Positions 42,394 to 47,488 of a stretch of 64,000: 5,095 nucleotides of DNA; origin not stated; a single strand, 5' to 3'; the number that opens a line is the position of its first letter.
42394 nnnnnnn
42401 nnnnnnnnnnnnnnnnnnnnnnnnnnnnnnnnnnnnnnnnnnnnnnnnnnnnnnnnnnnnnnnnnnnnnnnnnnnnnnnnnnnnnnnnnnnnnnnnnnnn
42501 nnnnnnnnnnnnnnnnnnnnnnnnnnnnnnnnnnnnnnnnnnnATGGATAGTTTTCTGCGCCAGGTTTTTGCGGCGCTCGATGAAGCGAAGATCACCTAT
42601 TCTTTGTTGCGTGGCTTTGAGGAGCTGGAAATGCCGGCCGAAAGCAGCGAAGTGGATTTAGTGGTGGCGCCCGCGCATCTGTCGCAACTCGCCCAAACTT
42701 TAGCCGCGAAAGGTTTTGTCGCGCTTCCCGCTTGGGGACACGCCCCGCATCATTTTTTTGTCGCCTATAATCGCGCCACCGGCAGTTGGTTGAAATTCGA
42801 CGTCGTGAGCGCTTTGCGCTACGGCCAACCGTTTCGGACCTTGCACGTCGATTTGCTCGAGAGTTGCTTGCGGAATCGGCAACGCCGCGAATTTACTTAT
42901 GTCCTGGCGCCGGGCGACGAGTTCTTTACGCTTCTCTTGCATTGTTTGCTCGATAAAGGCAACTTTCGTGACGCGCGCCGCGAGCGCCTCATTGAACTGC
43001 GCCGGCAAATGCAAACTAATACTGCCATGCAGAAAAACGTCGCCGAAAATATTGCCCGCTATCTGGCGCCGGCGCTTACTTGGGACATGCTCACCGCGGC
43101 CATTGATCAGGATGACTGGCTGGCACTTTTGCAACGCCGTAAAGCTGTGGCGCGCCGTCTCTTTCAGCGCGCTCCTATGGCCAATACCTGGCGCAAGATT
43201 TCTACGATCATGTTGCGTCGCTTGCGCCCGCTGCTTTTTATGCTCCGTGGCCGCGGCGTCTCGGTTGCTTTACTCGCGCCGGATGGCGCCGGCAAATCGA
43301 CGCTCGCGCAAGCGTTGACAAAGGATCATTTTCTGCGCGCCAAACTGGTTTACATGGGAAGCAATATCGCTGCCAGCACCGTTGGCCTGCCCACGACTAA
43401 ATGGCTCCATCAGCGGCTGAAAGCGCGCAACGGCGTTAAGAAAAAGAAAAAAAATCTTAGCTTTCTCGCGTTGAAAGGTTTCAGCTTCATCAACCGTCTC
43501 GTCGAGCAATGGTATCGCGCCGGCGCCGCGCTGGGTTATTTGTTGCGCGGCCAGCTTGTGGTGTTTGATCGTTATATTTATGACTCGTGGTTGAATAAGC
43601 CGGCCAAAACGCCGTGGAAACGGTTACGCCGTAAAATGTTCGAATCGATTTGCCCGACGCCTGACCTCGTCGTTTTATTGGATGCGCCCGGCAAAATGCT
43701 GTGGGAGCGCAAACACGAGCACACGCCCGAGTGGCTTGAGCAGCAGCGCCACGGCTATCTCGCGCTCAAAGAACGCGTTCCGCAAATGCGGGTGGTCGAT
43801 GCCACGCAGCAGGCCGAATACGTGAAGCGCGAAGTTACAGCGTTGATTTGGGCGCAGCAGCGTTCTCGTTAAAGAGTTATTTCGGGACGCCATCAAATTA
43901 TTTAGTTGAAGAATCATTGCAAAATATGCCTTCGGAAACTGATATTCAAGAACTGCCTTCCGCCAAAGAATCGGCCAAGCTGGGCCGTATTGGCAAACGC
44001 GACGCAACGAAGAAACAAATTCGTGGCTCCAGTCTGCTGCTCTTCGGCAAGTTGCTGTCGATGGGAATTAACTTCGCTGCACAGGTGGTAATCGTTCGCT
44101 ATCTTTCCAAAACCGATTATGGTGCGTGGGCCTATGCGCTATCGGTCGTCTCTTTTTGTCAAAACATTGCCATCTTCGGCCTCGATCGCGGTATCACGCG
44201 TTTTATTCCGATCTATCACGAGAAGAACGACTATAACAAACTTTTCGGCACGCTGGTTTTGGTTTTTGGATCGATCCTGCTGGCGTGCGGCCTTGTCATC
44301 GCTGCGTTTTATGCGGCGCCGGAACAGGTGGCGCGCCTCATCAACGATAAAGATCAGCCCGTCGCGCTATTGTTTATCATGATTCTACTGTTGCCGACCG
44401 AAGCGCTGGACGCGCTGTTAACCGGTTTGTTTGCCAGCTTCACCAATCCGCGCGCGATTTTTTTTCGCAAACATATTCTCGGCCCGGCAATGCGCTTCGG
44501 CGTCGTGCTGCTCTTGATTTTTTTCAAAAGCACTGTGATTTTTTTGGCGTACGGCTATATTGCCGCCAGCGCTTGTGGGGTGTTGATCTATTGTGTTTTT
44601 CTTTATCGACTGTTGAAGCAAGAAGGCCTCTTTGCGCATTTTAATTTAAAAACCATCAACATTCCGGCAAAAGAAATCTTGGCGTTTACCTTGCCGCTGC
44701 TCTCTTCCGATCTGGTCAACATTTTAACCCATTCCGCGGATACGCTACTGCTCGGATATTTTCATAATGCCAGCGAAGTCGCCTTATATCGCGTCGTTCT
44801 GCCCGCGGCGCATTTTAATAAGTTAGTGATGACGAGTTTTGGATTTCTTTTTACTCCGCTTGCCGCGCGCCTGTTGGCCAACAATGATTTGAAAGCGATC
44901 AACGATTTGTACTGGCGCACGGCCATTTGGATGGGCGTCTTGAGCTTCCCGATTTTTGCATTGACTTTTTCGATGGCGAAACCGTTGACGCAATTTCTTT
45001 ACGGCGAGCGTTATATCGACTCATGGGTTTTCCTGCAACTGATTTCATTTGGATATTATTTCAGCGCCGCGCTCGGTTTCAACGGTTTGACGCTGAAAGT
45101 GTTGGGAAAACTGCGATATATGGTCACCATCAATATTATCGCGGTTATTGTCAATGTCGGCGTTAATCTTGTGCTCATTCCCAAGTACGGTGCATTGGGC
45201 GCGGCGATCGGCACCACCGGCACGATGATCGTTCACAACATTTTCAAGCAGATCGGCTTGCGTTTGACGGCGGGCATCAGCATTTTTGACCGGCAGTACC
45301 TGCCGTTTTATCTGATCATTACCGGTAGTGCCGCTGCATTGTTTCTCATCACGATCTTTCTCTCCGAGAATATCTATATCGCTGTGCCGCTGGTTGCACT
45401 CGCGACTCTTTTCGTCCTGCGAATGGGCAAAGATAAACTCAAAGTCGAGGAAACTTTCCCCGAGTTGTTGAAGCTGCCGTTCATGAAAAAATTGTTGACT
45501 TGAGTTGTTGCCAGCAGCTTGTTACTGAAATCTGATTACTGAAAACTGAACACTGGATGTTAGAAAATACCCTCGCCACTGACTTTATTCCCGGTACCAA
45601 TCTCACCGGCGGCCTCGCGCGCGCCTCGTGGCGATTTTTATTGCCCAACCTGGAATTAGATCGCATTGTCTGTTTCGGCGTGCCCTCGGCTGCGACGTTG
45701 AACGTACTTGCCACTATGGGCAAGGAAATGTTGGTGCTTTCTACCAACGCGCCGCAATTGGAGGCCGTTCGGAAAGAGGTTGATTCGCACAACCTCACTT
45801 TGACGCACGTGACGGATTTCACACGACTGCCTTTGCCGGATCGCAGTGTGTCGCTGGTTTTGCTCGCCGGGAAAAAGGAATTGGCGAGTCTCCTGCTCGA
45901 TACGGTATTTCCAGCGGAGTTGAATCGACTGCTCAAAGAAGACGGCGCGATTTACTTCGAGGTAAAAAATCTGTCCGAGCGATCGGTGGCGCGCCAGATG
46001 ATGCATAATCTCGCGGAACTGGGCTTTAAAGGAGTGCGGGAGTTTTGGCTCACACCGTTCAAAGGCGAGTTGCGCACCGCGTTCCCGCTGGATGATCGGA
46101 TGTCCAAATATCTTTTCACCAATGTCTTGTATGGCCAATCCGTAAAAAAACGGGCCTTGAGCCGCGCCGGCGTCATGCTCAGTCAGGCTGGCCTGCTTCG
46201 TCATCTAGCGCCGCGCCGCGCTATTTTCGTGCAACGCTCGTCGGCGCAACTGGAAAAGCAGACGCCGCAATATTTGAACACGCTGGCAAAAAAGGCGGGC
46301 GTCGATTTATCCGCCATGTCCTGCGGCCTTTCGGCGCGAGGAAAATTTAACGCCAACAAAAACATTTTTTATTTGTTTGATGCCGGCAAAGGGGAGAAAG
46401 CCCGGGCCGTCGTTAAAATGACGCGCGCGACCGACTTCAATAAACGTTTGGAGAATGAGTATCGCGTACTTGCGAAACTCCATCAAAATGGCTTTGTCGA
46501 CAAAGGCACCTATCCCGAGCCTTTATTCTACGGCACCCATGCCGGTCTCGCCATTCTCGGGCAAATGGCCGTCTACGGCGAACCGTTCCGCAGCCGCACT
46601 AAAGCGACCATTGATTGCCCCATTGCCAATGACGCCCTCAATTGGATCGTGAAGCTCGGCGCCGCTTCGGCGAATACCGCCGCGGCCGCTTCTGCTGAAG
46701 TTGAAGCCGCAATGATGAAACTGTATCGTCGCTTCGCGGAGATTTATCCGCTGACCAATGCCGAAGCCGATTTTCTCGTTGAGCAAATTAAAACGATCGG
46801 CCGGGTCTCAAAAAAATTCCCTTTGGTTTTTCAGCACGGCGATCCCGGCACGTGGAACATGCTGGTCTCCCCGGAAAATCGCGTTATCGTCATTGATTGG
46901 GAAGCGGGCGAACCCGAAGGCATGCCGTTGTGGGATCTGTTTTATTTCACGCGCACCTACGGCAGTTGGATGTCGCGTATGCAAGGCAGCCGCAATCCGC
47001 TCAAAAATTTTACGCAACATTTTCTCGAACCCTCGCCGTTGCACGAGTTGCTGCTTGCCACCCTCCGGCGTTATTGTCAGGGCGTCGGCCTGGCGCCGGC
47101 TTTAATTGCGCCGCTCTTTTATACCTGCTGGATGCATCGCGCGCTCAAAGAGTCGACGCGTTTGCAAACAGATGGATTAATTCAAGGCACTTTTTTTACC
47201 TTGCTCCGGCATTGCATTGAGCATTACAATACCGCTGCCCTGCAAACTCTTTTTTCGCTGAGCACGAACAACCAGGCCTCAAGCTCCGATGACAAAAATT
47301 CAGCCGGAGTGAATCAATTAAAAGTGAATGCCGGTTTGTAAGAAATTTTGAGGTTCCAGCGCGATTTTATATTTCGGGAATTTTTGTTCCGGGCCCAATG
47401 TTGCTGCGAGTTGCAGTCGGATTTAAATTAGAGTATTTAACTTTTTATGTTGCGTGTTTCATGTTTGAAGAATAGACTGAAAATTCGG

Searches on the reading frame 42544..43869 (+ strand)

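Call 5: search_protein_families(library=pfam, proteins=[window:42544-43869:+], max_evalue=0.001)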
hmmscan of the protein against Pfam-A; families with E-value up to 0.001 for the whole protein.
window:42544-43869:+ (442 aa): 1 family
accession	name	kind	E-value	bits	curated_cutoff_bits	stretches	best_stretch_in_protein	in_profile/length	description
PF02223.23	Thymidylate_kin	-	2.3e-06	27.9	27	1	247-430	5-184/185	Thymidylate kinase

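Call 44: search_protein_families(library=ncbifam, proteins=[window:42544-43869:+], max_evalue=0.01)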
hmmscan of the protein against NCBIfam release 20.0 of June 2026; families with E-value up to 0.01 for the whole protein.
window:42544-43869:+ (442 aa): 2 families
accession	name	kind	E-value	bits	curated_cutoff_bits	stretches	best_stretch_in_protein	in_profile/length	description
TIGR00041.1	DTMP_kinase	equivalog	7e-07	29.1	83.25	1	246-431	12-196/196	dTMP kinase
NF010068.0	PRK13548.1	equivalog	0.0056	15.8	261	1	238-269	31-62/261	heme ABC transporter ATP-binding protein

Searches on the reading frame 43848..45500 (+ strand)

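Call 5: search_protein_families(library=pfam, proteins=[window:43848-45500:+], max_evalue=0.001)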
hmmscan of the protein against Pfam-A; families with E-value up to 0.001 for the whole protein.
window:43848-45500:+ (551 aa): 3 families
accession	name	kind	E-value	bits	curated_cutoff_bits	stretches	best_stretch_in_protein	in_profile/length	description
PF01943.22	Polysacc_synt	-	1.5e-18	67.6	28.2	1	59-316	3-246/274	Polysaccharide biosynthesis protein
PF13440.11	Polysacc_synt_3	-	4.2e-17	62.8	23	1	81-392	1-291/293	Polysaccharide biosynthesis protein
PF01554.23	MatE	-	1.2e-07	32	24.9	1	293-441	11-160/161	MatE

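Call 78: search_protein_families(library=ncbifam, proteins=[window:43848-45500:+], max_evalue=0.0001)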
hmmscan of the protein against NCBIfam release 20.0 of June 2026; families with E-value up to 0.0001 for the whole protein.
window:43848-45500:+ (551 aa): 2 families
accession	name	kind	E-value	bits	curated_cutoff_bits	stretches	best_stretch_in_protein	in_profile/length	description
TIGR02900.1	spore_V_B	equivalog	9.4e-11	41.1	372.3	1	58-519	2-480/488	stage V sporulation protein B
NF050818.1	PolSacchBiosHfsF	equivalog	7.5e-08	31.8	700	1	79-458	24-390/468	polysaccharide biosynthesis protein HfsF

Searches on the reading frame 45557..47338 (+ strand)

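Call 5: search_protein_families(library=pfam, proteins=[window:45557-47338:+], max_evalue=0.001)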
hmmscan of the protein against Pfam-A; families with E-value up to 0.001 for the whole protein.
window:45557-47338:+ (594 aa): 2 families
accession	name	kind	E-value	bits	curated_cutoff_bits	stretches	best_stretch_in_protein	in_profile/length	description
PF01636.29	APH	-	1.8e-11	44.7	23.2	1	274-465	16-210/239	Phosphotransferase enzyme family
PF08241.18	Methyltransf_11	-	9.5e-05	23.4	21.2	1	40-134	3-95/95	Methyltransferase domain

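Call 44: search_protein_families(library=ncbifam, proteins=[window:45557-47338:+], max_evalue=0.01)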
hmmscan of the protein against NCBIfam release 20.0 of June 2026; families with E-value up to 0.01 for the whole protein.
window:45557-47338:+ (594 aa): 0 families
